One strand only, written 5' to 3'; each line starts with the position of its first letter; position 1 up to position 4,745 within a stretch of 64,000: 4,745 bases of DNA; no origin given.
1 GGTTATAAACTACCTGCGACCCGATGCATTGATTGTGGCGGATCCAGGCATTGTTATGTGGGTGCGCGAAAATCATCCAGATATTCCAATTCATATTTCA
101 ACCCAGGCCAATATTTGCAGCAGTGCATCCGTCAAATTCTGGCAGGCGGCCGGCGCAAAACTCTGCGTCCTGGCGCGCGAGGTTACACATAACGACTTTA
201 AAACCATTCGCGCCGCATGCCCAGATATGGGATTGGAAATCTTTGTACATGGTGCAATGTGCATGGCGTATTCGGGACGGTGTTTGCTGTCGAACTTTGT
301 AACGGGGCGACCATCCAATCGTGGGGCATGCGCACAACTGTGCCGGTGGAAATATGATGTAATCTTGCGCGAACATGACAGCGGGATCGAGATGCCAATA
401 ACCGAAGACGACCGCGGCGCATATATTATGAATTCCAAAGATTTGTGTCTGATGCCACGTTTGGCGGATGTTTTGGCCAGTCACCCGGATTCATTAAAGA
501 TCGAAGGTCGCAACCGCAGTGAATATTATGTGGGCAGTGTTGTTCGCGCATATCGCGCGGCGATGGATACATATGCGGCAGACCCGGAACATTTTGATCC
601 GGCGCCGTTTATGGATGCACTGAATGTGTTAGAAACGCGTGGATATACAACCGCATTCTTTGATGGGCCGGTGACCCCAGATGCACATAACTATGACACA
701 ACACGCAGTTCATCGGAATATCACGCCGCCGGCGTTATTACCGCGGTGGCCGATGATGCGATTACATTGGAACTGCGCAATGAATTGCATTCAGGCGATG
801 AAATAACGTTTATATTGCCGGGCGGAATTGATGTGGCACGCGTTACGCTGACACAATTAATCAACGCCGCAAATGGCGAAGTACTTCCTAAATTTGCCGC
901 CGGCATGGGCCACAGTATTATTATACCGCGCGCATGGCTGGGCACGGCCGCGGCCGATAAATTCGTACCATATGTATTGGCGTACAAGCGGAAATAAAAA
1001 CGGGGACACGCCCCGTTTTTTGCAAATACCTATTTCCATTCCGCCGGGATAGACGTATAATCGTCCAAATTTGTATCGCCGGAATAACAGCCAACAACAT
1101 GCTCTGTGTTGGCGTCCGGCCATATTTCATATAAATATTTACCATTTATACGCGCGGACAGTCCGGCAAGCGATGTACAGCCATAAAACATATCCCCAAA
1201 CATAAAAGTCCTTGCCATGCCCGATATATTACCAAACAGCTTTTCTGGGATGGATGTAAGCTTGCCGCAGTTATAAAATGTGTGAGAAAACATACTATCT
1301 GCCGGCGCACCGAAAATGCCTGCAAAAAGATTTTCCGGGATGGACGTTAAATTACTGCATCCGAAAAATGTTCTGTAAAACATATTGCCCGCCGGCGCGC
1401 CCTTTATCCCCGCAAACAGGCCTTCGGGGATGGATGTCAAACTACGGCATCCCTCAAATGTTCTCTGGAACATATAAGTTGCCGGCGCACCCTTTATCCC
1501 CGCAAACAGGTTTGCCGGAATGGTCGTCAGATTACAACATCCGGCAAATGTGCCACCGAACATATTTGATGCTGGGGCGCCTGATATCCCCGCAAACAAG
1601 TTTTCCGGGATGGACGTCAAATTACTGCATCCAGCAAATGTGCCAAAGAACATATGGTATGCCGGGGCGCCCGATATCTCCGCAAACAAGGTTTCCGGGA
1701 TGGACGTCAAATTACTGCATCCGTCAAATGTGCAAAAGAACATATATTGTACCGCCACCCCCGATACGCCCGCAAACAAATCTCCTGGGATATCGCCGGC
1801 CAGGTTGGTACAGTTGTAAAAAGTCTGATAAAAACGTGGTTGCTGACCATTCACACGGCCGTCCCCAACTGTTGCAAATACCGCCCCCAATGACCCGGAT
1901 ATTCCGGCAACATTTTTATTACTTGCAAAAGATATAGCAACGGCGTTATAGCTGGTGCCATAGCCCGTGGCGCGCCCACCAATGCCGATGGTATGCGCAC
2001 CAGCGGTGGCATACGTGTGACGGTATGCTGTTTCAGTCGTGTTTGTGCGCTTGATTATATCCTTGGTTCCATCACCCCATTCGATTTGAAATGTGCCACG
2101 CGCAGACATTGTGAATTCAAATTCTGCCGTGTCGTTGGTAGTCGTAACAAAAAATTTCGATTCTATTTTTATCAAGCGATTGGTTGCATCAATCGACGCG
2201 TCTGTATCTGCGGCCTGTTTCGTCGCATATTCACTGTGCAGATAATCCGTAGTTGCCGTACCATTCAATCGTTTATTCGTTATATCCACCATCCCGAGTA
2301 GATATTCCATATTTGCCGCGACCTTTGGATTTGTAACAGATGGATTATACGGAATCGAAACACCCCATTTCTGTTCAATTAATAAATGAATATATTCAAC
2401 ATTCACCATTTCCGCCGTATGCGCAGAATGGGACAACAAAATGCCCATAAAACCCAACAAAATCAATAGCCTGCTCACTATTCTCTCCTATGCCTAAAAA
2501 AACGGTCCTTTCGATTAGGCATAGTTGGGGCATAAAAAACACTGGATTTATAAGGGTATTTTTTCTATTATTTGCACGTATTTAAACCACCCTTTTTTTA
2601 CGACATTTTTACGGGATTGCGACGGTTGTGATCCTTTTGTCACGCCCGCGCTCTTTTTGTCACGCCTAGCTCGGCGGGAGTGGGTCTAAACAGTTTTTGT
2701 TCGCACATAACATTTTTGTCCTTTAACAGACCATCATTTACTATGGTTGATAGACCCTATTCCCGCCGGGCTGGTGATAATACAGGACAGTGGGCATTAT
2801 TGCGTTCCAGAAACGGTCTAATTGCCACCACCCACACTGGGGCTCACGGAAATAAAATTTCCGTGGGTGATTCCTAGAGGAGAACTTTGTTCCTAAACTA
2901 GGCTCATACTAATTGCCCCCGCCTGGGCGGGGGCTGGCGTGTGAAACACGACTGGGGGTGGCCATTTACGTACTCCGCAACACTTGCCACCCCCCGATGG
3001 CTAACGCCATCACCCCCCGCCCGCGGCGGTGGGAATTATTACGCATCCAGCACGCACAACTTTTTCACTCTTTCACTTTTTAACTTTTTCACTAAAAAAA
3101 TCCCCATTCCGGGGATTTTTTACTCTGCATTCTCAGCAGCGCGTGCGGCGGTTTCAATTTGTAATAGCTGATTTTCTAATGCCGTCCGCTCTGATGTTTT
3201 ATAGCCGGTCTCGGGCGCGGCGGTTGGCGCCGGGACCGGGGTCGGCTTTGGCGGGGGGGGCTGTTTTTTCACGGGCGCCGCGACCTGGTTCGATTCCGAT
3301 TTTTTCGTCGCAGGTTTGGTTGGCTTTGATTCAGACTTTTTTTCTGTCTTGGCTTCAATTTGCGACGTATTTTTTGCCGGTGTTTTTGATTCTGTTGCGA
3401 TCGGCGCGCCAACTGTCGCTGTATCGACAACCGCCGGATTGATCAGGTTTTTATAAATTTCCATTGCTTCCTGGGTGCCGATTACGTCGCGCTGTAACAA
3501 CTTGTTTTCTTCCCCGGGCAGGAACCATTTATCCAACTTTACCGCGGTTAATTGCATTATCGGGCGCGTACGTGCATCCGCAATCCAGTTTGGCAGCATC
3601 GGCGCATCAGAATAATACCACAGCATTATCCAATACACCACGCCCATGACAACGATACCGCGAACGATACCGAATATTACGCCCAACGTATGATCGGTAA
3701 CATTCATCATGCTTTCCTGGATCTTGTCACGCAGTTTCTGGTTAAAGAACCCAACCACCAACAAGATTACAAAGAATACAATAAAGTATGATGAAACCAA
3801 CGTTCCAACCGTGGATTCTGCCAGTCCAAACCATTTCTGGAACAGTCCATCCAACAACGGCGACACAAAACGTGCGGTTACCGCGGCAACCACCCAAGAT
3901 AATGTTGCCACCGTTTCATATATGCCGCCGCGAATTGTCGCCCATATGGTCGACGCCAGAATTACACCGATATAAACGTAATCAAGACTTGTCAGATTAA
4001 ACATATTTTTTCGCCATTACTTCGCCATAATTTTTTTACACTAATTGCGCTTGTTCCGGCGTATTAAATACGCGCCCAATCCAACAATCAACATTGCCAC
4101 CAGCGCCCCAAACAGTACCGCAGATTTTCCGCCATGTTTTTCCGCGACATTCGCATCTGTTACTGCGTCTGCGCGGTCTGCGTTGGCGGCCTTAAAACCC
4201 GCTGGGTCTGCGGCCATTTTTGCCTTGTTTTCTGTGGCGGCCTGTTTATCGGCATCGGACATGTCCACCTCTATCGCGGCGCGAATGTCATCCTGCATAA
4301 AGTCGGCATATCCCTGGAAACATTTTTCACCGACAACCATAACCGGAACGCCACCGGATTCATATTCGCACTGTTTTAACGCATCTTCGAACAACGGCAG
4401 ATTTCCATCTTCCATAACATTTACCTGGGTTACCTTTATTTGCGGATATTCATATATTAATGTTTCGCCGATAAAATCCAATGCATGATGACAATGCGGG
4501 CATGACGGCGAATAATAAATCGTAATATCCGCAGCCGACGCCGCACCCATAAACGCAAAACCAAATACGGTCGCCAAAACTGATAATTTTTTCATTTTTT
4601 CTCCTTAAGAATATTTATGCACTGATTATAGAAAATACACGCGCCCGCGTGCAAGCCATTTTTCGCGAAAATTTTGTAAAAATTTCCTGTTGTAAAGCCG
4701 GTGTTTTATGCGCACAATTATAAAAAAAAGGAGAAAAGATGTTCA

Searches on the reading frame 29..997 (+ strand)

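Call 54: search_protein_families(library=pfam, proteins=[window:29-997:+], max_evalue=0.01)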
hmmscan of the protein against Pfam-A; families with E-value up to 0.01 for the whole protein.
window:29-997:+ (322 aa): 2 families
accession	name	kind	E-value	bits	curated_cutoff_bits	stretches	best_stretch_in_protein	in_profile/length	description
PF01136.24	Peptidase_U32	-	4.6e-76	255.6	22.4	1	1-213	19-229/233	Peptidase family U32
PF16325.11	Peptidase_U32_C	-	5.2e-05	23.8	28.2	1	230-285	2-57/83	Peptidase family U32 C-terminal domain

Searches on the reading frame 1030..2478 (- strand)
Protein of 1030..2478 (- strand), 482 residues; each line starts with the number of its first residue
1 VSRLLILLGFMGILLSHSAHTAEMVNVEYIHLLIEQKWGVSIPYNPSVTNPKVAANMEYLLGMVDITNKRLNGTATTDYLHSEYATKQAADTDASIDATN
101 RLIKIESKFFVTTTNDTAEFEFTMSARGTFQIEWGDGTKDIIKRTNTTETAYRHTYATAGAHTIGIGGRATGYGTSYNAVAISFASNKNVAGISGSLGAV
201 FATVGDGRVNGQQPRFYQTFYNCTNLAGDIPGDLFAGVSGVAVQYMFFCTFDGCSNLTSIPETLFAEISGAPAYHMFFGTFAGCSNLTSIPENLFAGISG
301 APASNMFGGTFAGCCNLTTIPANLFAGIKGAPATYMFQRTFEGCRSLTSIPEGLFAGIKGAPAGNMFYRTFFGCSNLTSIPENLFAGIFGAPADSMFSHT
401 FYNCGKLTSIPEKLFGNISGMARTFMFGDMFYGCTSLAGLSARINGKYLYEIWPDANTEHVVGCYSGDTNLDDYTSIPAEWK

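Call 54: search_protein_families(library=pfam, proteins=[window:1030-2478:-], max_evalue=0.01)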
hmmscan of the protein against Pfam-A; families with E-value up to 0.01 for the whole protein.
window:1030-2478:- (482 aa): 0 families

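Call 63: find_encoding_contigs(protein=window:1033-2478:-, flank=10000, max_places=2)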
Protein seq(482 aa) (482 aa): 2 contigs read that carry it; 1 place shown.
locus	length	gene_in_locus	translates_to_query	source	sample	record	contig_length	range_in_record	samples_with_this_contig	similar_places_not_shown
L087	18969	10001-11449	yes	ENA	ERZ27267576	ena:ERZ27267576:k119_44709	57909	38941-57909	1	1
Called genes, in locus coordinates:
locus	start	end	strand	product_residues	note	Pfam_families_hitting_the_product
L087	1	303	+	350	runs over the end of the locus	PF13406:SLT_2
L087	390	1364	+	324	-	PF21926:FeeM (weak), PF13444:Acetyltransf_5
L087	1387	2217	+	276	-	PF01553:Acyltransferase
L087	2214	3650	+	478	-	PF00587:tRNA-synt_2b, PF03129:HGTP_anticodon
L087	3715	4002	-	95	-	-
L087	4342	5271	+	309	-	PF00056:Ldh_1_N, PF03807:F420_oxidored, PF02866:Ldh_1_C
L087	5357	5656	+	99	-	PF14542:Acetyltransf_CG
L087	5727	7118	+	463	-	PF01564:Spermine_synth (weak)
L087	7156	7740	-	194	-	PF00081:Sod_Fe_N, PF02777:Sod_Fe_C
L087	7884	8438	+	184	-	-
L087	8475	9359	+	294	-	PF02674:Colicin_V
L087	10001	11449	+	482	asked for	-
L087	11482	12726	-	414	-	PF01136:Peptidase_U32, PF16325:Peptidase_U32_C (faint)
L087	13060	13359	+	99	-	-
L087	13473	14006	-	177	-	-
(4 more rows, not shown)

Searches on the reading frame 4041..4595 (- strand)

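Call 54: search_protein_families(library=pfam, proteins=[window:4041-4595:-], max_evalue=0.01)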
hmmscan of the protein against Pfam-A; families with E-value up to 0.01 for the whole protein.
window:4041-4595:- (184 aa): 1 family
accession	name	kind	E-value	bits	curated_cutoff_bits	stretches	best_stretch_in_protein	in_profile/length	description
PF00462.30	Glutaredoxin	-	0.0061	17.2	22.9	0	24-92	1-59/60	Glutaredoxin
